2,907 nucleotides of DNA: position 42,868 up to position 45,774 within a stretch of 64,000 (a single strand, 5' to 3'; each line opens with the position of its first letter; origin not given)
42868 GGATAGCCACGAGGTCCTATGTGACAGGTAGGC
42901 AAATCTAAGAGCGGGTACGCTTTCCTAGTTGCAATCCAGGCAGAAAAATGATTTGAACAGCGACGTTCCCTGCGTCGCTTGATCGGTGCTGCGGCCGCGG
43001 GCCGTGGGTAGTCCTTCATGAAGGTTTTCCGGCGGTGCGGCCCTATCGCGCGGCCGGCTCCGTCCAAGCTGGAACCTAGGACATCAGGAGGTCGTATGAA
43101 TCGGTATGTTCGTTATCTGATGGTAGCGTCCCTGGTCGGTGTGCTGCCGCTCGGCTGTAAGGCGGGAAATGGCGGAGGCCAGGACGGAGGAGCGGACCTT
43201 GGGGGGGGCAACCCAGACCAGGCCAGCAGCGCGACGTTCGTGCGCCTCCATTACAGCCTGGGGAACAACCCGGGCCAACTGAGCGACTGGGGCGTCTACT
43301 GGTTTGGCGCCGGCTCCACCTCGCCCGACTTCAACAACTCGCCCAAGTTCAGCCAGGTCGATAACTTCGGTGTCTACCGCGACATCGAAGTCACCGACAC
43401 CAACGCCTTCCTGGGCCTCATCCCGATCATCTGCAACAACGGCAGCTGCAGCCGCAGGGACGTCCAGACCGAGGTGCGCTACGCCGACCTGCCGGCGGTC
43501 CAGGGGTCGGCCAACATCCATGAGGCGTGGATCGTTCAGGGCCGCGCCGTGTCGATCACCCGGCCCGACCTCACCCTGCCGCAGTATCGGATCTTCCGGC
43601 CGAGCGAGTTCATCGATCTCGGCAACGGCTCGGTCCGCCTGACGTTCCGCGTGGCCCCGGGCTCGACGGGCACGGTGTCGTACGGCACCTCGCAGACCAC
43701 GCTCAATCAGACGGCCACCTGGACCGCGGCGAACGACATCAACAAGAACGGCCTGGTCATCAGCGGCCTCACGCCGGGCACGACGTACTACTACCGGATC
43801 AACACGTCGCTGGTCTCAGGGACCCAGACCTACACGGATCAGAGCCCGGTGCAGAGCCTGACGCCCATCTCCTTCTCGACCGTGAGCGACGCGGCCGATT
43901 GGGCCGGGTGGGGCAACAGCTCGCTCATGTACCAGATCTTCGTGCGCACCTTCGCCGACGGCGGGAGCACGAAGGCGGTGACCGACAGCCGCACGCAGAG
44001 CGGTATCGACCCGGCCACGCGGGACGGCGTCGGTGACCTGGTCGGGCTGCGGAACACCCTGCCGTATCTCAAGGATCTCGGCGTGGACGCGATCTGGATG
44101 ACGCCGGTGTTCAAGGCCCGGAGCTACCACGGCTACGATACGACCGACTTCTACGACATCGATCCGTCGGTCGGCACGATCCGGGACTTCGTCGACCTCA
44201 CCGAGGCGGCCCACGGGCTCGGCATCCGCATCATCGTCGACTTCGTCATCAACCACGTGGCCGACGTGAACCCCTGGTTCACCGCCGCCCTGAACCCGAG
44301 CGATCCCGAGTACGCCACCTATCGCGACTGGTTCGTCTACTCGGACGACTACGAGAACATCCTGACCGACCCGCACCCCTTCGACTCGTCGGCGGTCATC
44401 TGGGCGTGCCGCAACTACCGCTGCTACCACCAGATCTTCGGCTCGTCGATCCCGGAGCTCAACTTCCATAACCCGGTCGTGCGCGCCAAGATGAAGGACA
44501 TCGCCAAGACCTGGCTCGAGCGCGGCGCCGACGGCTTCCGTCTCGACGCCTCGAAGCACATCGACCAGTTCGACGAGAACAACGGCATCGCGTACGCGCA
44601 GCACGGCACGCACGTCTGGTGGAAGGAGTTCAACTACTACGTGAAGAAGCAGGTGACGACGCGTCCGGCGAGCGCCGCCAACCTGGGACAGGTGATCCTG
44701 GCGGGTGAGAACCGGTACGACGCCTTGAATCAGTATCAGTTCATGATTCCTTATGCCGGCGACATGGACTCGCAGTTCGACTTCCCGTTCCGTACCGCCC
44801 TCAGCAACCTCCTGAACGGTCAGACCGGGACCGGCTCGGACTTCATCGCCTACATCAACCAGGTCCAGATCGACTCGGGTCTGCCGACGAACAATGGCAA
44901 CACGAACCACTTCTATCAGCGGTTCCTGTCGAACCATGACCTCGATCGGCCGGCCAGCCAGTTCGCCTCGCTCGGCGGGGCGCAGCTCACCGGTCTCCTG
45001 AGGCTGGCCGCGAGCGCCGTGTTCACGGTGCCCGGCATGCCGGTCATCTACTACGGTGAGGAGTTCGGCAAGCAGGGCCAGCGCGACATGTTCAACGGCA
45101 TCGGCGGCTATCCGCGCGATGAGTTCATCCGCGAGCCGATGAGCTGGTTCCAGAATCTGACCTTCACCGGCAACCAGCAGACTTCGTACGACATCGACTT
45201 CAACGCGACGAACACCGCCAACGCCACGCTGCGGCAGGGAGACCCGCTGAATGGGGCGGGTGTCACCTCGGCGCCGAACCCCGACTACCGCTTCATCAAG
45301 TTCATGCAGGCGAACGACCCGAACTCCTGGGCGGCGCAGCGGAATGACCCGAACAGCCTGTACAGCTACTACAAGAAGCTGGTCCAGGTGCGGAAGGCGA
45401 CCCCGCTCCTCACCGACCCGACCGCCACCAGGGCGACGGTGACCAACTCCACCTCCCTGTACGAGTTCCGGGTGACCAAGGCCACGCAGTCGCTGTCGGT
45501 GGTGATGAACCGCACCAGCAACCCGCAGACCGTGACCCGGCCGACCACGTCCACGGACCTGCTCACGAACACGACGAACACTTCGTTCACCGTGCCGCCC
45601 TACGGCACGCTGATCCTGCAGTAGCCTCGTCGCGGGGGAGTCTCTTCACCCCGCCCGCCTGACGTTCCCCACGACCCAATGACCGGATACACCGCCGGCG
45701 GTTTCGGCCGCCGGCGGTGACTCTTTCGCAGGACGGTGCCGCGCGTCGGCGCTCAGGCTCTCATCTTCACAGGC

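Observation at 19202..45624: Lipoprotein-based starch/glycogen utilisation locus (isoamylase, CBM20 amylase, pullulanase, three GH13 lipoproteins, CBM48-like binder, OM beta-barrel)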

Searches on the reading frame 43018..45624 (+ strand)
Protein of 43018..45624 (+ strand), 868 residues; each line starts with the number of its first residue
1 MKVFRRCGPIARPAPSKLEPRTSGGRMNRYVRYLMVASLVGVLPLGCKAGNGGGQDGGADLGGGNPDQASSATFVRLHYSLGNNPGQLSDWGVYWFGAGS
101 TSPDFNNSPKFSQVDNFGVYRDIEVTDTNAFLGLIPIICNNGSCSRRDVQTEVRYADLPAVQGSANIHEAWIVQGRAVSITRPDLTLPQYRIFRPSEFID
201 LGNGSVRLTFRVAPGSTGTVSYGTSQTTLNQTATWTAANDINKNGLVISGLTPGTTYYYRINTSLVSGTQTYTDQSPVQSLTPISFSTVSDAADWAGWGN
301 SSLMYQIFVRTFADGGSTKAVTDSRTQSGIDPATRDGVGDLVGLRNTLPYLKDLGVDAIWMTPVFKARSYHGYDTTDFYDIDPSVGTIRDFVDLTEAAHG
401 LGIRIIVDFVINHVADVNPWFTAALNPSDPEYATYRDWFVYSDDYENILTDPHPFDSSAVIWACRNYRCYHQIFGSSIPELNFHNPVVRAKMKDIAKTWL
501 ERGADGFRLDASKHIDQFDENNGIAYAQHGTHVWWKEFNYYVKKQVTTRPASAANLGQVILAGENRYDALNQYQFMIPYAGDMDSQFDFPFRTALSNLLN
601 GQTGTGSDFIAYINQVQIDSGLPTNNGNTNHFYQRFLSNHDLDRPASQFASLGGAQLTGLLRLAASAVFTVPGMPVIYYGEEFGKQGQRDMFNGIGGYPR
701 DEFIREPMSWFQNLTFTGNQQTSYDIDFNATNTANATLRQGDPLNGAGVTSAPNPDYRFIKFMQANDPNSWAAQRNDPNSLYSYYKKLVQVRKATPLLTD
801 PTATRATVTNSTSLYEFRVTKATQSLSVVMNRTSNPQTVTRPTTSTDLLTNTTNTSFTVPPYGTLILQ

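Call 5: search_protein_families(library=pfam, proteins=[window:43018-45624:+], max_evalue=0.01)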
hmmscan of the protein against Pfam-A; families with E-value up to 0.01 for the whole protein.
window:43018-45624:+ (868 aa): 5 families
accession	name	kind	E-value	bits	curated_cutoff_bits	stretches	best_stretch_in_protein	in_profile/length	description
PF00128.31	Alpha-amylase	-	1.5e-73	249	22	1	306-799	1-444/446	Alpha amylase, catalytic domain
PF03714.20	PUD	-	2.9e-07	31.7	25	1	75-177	2-93/97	Bacterial pullanase-associated domain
PF08533.16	Glyco_hydro_42C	-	9.1e-07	29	21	1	820-868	8-57/58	Beta-galactosidase C-terminal domain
PF16656.11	Pur_ac_phosph_N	-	2.9e-06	28.2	30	1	205-264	14-81/93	Purple acid Phosphatase, N-terminal domain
PF11941.14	DUF3459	-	0.0016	19.2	22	1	784-855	1-73/90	Domain of unknown function (DUF3459)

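Call 8: search_protein_families(library=ncbifam, proteins=[window:43018-45624:+], max_evalue=0.001)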
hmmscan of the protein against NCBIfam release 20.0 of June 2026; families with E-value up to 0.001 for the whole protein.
window:43018-45624:+ (868 aa): 37 families (the best 25 are shown)
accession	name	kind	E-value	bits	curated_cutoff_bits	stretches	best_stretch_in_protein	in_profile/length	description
TIGR02456.1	treS_nterm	equivalog_domain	5.4e-52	177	678.35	1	333-545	19-230/539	maltose alpha-D-glucosyltransferase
TIGR02403.1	trehalose_treC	equivalog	5.7e-52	177.1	799.05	1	333-848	18-516/544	alpha,alpha-phosphotrehalase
NF051899.1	BetGalacBglAAgro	equivalog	1.2e-51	175.7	900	1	333-514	19-201/537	beta-galactosidase BglA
NF008183.0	PRK10933.1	subfamily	1.4e-49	169.2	535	1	332-845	23-518/551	alpha,alpha-phosphotrehalase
NF041090.1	Cyc-maltodext_AglB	equivalog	1.7e-45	155.7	540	2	339-516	62-212/470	cyclomaltodextrinase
NF008051.0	PRK10785.1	equivalog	1.7e-41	142.2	568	1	294-693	114-494/607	maltodextrin glucosidase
NF041321.1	Alpha-amyl_MalA_Halo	equivalog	2.5e-40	138.5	875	2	278-438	239-379/666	alpha-amylase MalA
NF011083.0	PRK14510.1-2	equivalog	1.2e-28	99.2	1322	1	254-717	123-579/1186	bifunctional glycogen debranching protein GlgX/4-alpha-glucanotransferase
TIGR02401.1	trehalose_TreY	equivalog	3.3e-20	72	498.65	1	345-439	19-116/838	malto-oligosyltrehalose synthase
TIGR02402.1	trehalose_TreZ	equivalog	3.9e-17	61.8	538.8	1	339-414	109-186/545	malto-oligosyltrehalose trehalohydrolase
NF006970.0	PRK09441.1-3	equivalog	1.9e-15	56.5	516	1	344-680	60-354/466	alpha-amylase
NF007060.0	PRK09505.2-5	equivalog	9.8e-15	53.6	790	1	297-414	191-322/690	alpha-amylase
NF007053.0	PRK09505.1-3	equivalog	1.1e-13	50.3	1269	1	289-415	180-319/687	alpha-amylase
NF007052.0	PRK09505.1-2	equivalog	1.2e-13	50.1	749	1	184-415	75-317/677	alpha-amylase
NF011077.0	PRK14507.1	equivalog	2.3e-13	48.5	2148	1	345-425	761-846/1693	malto-oligosyltrehalose synthase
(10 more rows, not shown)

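Call 21: search_solved_structures(query=window:43018-45624:+, max_evalue=1e-10)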
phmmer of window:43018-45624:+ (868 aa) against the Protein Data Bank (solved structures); distinct sequences matched with E-value up to 1e-10: 221 (the best 60 are shown).
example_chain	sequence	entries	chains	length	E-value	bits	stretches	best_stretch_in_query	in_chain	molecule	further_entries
1wza_A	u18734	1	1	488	7.5e-50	173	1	334-709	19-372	alpha-amylase A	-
1lwh_A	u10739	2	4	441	1.2e-47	165.7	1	334-522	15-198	4-alpha-glucanotransferase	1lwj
2ze0_A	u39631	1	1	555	1.6e-43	152.1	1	333-516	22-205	Alpha-glucosidase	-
5m99_B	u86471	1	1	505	3.5e-43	151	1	334-763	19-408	Alpha-amylase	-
5m99_A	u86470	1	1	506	3.5e-43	151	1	334-786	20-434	Alpha-amylase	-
6y9t_A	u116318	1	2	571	1.3e-42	149.1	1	332-520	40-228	Alpha-glucosidase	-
5brq_A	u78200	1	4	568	2.3e-42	148.3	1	330-831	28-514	Glycoside Hydrolase Family 13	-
7jjt_A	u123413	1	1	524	5e-42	147.1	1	334-686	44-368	Alpha-amylase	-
3k8k_A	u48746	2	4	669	5.7e-42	147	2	334-445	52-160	Alpha-amylase, susG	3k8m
9fz2_A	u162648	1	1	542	6.2e-42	146.8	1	334-686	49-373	Alpha-amylase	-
9fz0_A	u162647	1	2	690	6.6e-42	146.7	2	334-445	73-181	Alpha-amylase SusG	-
8ids_A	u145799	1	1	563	6.7e-42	146.7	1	333-517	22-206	Alpha-glucosidase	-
8ibk_A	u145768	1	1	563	6.7e-42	146.7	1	333-517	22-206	Alpha-glucosidase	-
5zcc_A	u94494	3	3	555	7e-42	146.7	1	333-517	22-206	Alpha-glucosidase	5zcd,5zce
5zcb_A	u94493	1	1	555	7e-42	146.7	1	333-517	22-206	Alpha-glucosidase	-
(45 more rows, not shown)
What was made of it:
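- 43096..45624 (+): GH13 lipoprotein '868' (842 aa from this start; alternative start 43018). Lipobox LPLGC with Lys at +2, a Gly-rich linker, CBM41 (PUD), an FN3-like domain, GH13 and a C-terminal beta domain. PDB 1WZA 7.5e-50, 1LWH, alpha-glucosidases and SusG 3K8K 6e-42 (call 21).
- Closest known: Bacteroides thetaiotaomicron starch utilisation system. Same: GH13(868) aligns to SusG at 6e-42 (call 21).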

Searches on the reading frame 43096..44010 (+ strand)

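Call 26: search_protein_families(library=pfam, proteins=[window:43096-44010:+], max_evalue=1)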
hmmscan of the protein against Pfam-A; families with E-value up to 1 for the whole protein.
window:43096-44010:+ (305 aa): 5 families
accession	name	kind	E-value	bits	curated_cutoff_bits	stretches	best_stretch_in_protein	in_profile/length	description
PF03714.20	PUD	-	1.9e-07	32.3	25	1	49-151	2-93/97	Bacterial pullanase-associated domain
PF16656.11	Pur_ac_phosph_N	-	2.6e-07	31.5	30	1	179-238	14-81/93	Purple acid Phosphatase, N-terminal domain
PF00041.27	fn3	-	0.039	14.6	25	1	195-250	35-81/84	Fibronectin type III domain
PF16655.11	PhoD_N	-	0.057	14.4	30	1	206-238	48-79/90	PhoD-like phosphatase, N-terminal domain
PF25059.1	FN3_DSCAM-DSCAML_C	-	0.065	14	39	1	205-244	31-71/89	DSCAM/DSCAML C-terminal Fn3-like domain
